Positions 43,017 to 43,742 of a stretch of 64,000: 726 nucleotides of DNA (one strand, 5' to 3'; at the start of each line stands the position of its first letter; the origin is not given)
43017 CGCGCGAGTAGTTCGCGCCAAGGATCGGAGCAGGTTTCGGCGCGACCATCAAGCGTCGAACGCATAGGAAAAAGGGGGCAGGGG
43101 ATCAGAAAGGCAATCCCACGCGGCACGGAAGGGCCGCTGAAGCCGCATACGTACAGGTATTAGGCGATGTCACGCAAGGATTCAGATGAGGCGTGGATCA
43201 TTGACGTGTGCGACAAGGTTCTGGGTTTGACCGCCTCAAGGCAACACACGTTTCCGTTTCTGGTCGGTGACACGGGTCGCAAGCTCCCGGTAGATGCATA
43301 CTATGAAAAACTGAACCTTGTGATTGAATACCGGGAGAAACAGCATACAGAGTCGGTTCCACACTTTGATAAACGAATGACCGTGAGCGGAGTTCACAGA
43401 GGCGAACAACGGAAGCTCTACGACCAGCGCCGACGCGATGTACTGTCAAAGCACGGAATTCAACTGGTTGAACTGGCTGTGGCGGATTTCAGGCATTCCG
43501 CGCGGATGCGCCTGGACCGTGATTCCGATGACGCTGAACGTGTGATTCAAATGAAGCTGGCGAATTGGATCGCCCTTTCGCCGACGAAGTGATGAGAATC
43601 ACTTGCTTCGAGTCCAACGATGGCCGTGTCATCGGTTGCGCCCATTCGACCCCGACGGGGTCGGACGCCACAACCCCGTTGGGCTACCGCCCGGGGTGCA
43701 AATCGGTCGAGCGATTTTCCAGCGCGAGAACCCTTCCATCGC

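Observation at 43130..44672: Low-G+C islet: orphan DUF559-like nuclease gene, a 20-bp iteron-like array and an excisionase-HTH/pseudo-receiver gene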

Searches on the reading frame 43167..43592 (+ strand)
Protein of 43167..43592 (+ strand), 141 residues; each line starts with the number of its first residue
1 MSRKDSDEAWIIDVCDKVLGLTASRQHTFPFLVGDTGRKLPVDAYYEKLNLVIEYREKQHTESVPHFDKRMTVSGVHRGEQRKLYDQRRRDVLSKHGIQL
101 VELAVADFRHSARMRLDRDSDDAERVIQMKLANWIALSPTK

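Call 5: search_protein_families(library=pfam, proteins=[window:43167-43592:+], max_evalue=1)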
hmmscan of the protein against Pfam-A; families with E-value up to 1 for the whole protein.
window:43167-43592:+ (141 aa): 0 families

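Call 11: find_homologous_proteins(query=window:43167-43592:+, max_evalue=0.001)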
Query window:43167-43592:+ (141 aa): 1161 proteins with E <= 0.001 among 1169 candidates; the best 120 are listed.
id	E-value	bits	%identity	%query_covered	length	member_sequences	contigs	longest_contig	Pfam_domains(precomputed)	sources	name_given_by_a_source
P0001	2.4e-88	311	100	100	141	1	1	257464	-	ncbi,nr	ncbi:MAG: hypothetical protein IT449_11510 [Phycisphaerales bacterium]|nr:hypothetical protein [Phyc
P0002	5.6e-48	180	63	94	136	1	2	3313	-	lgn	-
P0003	2.5e-47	178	67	85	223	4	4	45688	PF05066.20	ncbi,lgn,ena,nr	ncbi:MAG: winged helix-turn-helix domain-containing protein [Bacteroidales bacterium]|nr:winged heli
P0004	1.2e-46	176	63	94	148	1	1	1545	-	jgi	jgi:hypothetical protein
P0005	1.3e-46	176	60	96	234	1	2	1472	PF05066.20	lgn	-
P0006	2.0e-46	175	69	83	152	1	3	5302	-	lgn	-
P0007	3.6e-46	174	63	95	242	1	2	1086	-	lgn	-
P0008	4.9e-46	174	61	94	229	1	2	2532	-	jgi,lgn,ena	jgi:hypothetical protein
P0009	6.0e-46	174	63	91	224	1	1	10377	-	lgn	-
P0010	1.1e-45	173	59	96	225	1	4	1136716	-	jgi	jgi:hypothetical protein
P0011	1.1e-45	173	66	93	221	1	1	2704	-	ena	-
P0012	1.4e-45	173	69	77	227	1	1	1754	-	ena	-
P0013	1.6e-45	172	61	94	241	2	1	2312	-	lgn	-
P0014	2.0e-45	172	60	93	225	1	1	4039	-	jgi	jgi:hypothetical protein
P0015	2.6e-45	172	59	95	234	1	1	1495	-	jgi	jgi:hypothetical protein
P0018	4.8e-45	171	62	92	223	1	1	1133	PF21598.4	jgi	jgi:hypothetical protein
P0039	3.4e-44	168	64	79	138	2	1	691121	-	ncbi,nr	ncbi:hypothetical protein EZJ28_02275 [Gramella sp. KN1008]|nr:hypothetical protein EZJ28_02275 [Gra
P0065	1.5e-43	166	61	89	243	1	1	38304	PF21598.4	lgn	-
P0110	9.5e-43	163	61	94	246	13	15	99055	-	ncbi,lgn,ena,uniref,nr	ncbi:hypothetical protein H6B13_06380 [Bacteroides gallinaceum]|uniref:hypothetical protein n=1 Tax=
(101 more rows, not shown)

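Call 12: search_protein_families(library=ncbifam, proteins=[window:43167-43592:+], max_evalue=1)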
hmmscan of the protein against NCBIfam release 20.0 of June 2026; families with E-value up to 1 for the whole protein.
window:43167-43592:+ (141 aa): 0 families

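Call 13: search_solved_structures(query=window:43167-43592:+, max_evalue=10)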
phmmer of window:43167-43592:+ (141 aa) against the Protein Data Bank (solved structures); distinct sequences matched with E-value up to 10: 2.
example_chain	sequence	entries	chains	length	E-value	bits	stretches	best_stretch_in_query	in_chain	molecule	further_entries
2bh1_X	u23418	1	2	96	0.4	14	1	93-127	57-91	GENERAL SECRETION PATHWAY PROTEIN E,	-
8b0q_A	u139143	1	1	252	1.2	12.5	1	38-113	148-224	UvrABC system protein C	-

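Call 14: search_protein_families(library=pfam, proteins=[P0003, P0010, P0018, P0065, P0110, P0039], max_evalue=0.1)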
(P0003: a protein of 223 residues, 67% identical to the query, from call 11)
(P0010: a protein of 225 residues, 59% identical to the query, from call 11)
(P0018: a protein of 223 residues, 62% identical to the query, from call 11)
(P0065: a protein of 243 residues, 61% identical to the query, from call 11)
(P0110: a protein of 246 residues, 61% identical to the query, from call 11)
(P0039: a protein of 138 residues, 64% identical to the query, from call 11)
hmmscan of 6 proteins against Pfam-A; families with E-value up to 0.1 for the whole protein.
P0003 (223 aa): 3 families
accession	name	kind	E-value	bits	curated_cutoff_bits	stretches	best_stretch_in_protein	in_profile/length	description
PF05066.19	HARE-HTH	-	1.1e-07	32.6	25.9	1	1-49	1-47/71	HB1, ASXL, restriction endonuclease HTH domain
PF08461.16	HTH_12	-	0.064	13.7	21.4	0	6-31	2-27/66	Ribonuclease R winged-helix domain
PF25318.1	WH_GDS1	-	0.067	13.7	27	0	6-55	13-61/95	GDS1 winged helix domain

P0010 (225 aa): 1 family
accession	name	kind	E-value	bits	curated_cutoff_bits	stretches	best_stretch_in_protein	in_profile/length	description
PF21598.3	PvuRts1I-like_N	-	0.0097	16.5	27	1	94-157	14-76/131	Restriction endonuclease PvuRts1 I-like, N-terminal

P0018 (223 aa): 2 families
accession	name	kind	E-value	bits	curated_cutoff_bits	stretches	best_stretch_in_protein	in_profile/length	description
PF21598.3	PvuRts1I-like_N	-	3.1e-05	24.6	27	1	90-155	9-74/131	Restriction endonuclease PvuRts1 I-like, N-terminal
PF01798.23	Nop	-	0.079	12.8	25.4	0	57-123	36-108/228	snoRNA binding domain, fibrillarin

P0065 (243 aa): 1 family
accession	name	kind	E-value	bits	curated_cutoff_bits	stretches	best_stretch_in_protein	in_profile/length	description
PF21598.3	PvuRts1I-like_N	-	1.6e-06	28.7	27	1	107-194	8-94/131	Restriction endonuclease PvuRts1 I-like, N-terminal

P0110 (246 aa): 0 families

P0039 (138 aa): 1 family
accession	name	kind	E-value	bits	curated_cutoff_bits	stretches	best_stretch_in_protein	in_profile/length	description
PF21598.3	PvuRts1I-like_N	-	0.038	14.6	27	1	7-90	12-94/131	Restriction endonuclease PvuRts1 I-like, N-terminal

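Call 17: find_encoding_contigs(protein=P0001, flank=10000, max_places=3)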
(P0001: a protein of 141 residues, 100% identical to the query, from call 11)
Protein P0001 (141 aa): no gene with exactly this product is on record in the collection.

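Call 40: find_encoding_contigs(protein=P0039, flank=6000, max_places=2)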
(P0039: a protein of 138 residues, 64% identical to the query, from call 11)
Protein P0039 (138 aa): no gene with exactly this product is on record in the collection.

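Call 41: find_encoding_contigs(protein=P0003, flank=6000, max_places=3)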
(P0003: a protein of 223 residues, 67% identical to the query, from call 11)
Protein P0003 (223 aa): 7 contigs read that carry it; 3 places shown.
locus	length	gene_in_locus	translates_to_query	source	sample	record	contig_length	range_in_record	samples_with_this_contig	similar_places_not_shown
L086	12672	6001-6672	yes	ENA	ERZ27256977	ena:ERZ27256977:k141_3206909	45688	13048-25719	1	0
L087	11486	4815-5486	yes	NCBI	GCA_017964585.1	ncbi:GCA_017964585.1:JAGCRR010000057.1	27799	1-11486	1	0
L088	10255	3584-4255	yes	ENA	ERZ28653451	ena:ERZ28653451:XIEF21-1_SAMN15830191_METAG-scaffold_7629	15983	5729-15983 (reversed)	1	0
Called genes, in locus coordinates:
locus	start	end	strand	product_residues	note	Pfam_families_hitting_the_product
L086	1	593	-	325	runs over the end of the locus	-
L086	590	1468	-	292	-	PF01882:DUF58, PF13519:VWA_2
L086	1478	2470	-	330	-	PF20030:bpMoxR, PF07726:AAA_3, PF07728:AAA_5, PF17863:AAA_lid_2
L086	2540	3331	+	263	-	PF01416:PseudoU_synth_1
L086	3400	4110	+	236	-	PF01618:MotA_ExbB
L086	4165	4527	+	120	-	PF02472:ExbD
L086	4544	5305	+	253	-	-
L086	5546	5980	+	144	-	-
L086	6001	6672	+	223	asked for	PF05066:HARE-HTH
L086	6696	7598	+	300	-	PF13280:WYL, PF25583:WCX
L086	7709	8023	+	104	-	PF12844:HTH_19 (weak), PF13560:HTH_31, PF01381:HTH_3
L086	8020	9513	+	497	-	PF13657:Couple_hipA, PF07804:HipA_C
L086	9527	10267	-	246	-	PF09471:Peptidase_M64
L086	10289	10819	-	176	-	PF16217:M64_N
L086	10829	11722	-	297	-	PF01926:MMR_HSR1, PF02421:FeoB_N, PF03193:RsgA_GTPase (faint), PF10662:PduV-EutP (weak), PF00350:Dynamin_N (faint), PF04548:AIG1 (faint), PF00009:GTP_EFTU, PF07650:KH_2, +1 more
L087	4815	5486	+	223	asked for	PF05066:HARE-HTH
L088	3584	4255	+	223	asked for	PF05066:HARE-HTH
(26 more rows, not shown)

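Call 42: find_encoding_contigs(protein=P0010, flank=6000, max_places=2)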
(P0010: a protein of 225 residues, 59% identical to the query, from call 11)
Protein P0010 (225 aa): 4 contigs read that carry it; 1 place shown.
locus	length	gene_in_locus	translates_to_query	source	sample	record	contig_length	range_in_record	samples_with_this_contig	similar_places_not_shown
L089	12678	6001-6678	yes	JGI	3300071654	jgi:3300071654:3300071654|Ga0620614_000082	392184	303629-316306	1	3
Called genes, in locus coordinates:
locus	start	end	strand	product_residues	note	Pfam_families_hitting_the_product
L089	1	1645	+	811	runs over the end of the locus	-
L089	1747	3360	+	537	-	-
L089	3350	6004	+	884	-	-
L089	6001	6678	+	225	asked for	-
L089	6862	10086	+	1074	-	PF04313:HSDR_N, PF04851:ResIII, PF18766:SWI2_SNF2, PF22679:T1R_D3-like, PF11867:T1RH-like_C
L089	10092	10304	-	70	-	-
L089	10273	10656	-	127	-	-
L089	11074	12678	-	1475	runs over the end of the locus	-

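Call 43: search_protein_families(library=padloc, proteins=[window:43167-43592:+, P0003, P0010, P0065], max_evalue=0.1)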
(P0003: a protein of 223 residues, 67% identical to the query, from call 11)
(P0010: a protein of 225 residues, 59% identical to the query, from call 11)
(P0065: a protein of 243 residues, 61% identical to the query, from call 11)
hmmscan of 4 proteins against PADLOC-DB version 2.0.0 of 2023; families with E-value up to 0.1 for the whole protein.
window:43167-43592:+ (141 aa): 0 families

P0003 (223 aa): 0 families

P0010 (225 aa): 1 family
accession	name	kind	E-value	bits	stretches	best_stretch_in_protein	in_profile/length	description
PDLC03210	mREase_II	-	0.016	12.5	1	107-175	31-82/294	Type II methyl-directed restriction enzyme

P0065 (243 aa): 3 families
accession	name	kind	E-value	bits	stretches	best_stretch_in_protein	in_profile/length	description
PDLC03210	mREase_II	-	5.5e-06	23.9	1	108-227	13-111/294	Type II methyl-directed restriction enzyme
PDLC03211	mREase_II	-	0.00072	17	1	108-201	12-105/312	Type II methyl-directed restriction enzyme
PDLC00461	JetA1|JetA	-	0.016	11.9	1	32-117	306-386/486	DUF3375 domain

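Call 44: search_protein_families(library=phrogs, proteins=[window:43167-43592:+, P0003, P0065], max_evalue=0.1)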
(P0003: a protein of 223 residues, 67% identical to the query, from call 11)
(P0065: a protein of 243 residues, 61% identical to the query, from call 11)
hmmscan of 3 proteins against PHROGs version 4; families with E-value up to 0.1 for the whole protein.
window:43167-43592:+ (141 aa): 3 families
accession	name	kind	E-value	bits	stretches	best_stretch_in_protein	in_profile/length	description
phrog_559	-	DNA, RNA and nucleotide metabolism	1.7e-06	28.1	1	24-103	325-395/607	HNH endonuclease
phrog_9084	-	DNA, RNA and nucleotide metabolism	7.2e-06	27.2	1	24-112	79-159/187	homing endonuclease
phrog_19778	-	unknown function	0.00072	19.7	1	20-104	269-342/362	-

P0003 (223 aa): 5 families
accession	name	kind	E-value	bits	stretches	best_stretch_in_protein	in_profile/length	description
phrog_559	-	DNA, RNA and nucleotide metabolism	2.6e-06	27.5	1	111-211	322-413/607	HNH endonuclease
phrog_9084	-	DNA, RNA and nucleotide metabolism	7.5e-05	23.8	1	109-206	74-163/187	homing endonuclease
phrog_19778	-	unknown function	0.00025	21.2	1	111-203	270-351/362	-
phrog_12313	-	unknown function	0.025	16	1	4-33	128-157/187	-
phrog_34504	-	unknown function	0.053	13.6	1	113-199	295-370/386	-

P0065 (243 aa): 6 families
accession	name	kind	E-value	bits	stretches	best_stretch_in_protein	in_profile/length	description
phrog_559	-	DNA, RNA and nucleotide metabolism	3.4e-11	43.6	1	125-227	315-411/607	HNH endonuclease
phrog_9084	-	DNA, RNA and nucleotide metabolism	2.4e-09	38.5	1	117-227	64-164/187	homing endonuclease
phrog_34504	-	unknown function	0.00038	20.6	1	113-216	279-367/386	-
phrog_19778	-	unknown function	0.0036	17.4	1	147-218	283-346/362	-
phrog_27771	-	unknown function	0.0085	15.8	1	133-216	456-526/549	-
phrog_4538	-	unknown function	0.014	15.3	1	141-220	254-324/447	-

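Call 45: predict_structure(alignment_id=A4)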
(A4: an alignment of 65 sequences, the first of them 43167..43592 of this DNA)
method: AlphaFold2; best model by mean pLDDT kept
length: 141 residues; sequences in the alignment: 65
mean_pLDDT: 89.1   pTM: 0.82
mean pLDDT of the five models: 89.1, 88.9, 88.8, 88.5, 86.8
residues with pLDDT >= 90: 95; 70-90: 35; 50-70: 10; < 50: 1
segments of 3 or more residues with pLDDT < 50: none
pLDDT, mean of each block of 10 residues (from residue 1): 75 96 97 93 97 86 71 81 92 97 94 88 95 88 55
secondary structure, 60 per line:
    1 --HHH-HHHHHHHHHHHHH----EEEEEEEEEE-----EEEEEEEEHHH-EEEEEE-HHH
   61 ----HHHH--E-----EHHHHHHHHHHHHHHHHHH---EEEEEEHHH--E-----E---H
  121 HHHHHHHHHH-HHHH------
elements in order: H7-19 E24-33 E39-46 E51-56 H65-68 H78-95 E99-104 H120-130 H132-135

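Call 57: search_dna_similar(query=window:43167-43589:+, collection=phages, mode=protein, max_evalue=0.001, max_rows=15)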
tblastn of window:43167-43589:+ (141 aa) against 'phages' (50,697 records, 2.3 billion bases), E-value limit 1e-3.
Records with a match: 15; places in all: 15; records where one place covers at least 80% of the query: 0.
Best place of each record, by identity: <60% 15.
By first word of the organism name: Enterococcus 14; Bacteriophage 1.
By host as written in the record: Enterococcus faecalis 4; Enterococcus faecalis 6 2; Enterococcus sp. 2; Enterococcus faecium TX1330 2; Enterococcus faecium 1; Enterococcus avium BBCO_DT_2 1; Enterococcus faecalis ATCC 33186 1; Enterococcus faecalis ef118 1; and 1 more.
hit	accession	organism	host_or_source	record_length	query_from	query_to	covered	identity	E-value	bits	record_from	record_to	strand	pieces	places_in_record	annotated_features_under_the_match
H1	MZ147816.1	Enterococcus phage 113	Enterococcus faecium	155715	19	103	60%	36.5%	4e-7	53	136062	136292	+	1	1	group I intron-associated VSR homing endonuclease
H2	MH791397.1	Enterococcus phage EfsSzw-1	Enterococcus faecalis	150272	19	103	60%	36.5%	5e-7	53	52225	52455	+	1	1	hypothetical protein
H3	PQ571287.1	Enterococcus phage EA1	Enterococcus avium BBCO_DT_2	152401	19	103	60%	36.5%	5e-7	53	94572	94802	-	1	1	HNH endonuclease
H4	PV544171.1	Enterococcus phage AllMyExes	Enterococcus faecalis ATCC 33186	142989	19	103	60%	35.3%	4e-6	50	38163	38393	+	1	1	HNH endonuclease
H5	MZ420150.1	Enterococcus phage vB_EfaM_LG1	Enterococcus faecalis ef118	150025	19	103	60%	35.3%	4e-6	50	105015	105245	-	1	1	record has no annotation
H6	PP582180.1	Enterococcus phage vB_Efs8_KEN04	Enterococcus faecalis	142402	19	103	60%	34.1%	2e-5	48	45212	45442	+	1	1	HNH endonuclease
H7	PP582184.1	Enterococcus phage vB_Efs25_KEN11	Enterococcus faecalis 6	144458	19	103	60%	34.1%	2e-5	48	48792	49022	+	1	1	HNH endonuclease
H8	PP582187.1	Enterococcus phage vB_Efs6_KEN16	Enterococcus faecalis 6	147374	19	103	60%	34.1%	2e-5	48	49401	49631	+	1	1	HNH endonuclease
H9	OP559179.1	Enterococcus phage vB_Efa29212_3e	Enterococcus sp.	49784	19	103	60%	34.1%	3e-5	48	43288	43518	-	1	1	hypothetical protein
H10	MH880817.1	Enterococcus phage EfV12-phi1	Enterococcus faecium TX1330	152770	19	103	60%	34.1%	3e-5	48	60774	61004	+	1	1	hypothetical protein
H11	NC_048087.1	Enterococcus phage EfV12-phi1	Enterococcus faecium TX1330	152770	19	103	60%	34.1%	3e-5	48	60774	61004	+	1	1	HNH endonuclease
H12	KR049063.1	Enterococcus phage EFLK1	Enterococcus faecalis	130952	19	103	60%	34.1%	7e-5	47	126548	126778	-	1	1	hypothetical protein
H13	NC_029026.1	Enterococcus phage EFLK1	Enterococcus faecalis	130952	19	103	60%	34.1%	7e-5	47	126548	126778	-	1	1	HNH endonuclease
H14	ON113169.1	Enterococcus phage vB_OCPT_Bob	Enterococcus sp.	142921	19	103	60%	34.1%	7e-5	47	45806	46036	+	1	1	putative endonuclease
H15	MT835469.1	Bacteriophage sp.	human fecal samples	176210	26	103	55%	34.2%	9e-5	47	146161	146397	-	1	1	record has no annotation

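Call 58: search_dna_similar(query=window:43167-43589:+, collection=plasmids, mode=protein, max_evalue=0.001, max_rows=15)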
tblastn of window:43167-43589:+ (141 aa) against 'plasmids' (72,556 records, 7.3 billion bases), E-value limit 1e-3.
Records with a match: 12; places in all: 13; records where one place covers at least 80% of the query: 9.
Best place of each record, by identity: <60% 12.
By first word of the organism name: Streptomyces 8; Gordonia 2; Arthrobacter 1; Paenarthrobacter 1.
By predicted mobility (MOB-suite, as given by PLSDB): non-mobilizable 6; mobilizable 4; conjugative 2.
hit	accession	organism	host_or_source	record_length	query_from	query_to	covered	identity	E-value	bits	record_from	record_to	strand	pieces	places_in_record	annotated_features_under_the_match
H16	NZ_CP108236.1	Streptomyces sp. NBC_00080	-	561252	2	132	93%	49.3%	2e-31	124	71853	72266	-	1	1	hypothetical protein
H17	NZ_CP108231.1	Streptomyces zaomyceticus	-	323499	1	132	94%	47.5%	6e-31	122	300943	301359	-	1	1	hypothetical protein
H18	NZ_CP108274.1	Streptomyces zaomyceticus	-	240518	1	132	94%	47.5%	6e-31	122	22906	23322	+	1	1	hypothetical protein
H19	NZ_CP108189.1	Streptomyces zaomyceticus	-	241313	1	132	94%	47.5%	6e-31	122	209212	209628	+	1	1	hypothetical protein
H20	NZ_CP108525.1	Streptomyces zaomyceticus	-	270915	1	132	94%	47.5%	6e-31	122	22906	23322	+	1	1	hypothetical protein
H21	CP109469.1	Streptomyces sp. NBC_01463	-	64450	1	123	87%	50.8%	3e-31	123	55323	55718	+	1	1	hypothetical protein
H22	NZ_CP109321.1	Streptomyces microflavus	-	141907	1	108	77%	56.5%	2e-30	121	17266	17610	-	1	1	hypothetical protein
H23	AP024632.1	Arthrobacter sp. NtRootA2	Nicotiana tabacum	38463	1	116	82%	43.9%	4e-23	100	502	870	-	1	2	hypothetical protein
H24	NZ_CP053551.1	Paenarthrobacter sp. YJN-D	cell culture,soil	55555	1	116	82%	43.5%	3e-16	108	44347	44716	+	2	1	none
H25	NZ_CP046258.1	Gordonia sp. 135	cell culture,soil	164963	1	119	84%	42.4%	2e-25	107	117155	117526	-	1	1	hypothetical protein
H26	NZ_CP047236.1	Gordonia sp. JH63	Homo sapiens,whole organism,skin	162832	1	97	69%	46.1%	6e-17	111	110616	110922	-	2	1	hypothetical protein (x2)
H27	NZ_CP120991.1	Streptomyces sp. Alt1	-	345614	26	69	31%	49.0%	4e-5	49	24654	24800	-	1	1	hypothetical protein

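Call 59: search_solved_structures(query=A4, max_evalue=10, show_alignments=4)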
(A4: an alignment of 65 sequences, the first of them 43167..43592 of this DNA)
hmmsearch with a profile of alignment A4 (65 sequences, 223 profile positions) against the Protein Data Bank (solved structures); distinct sequences matched with E-value up to 10: 0.
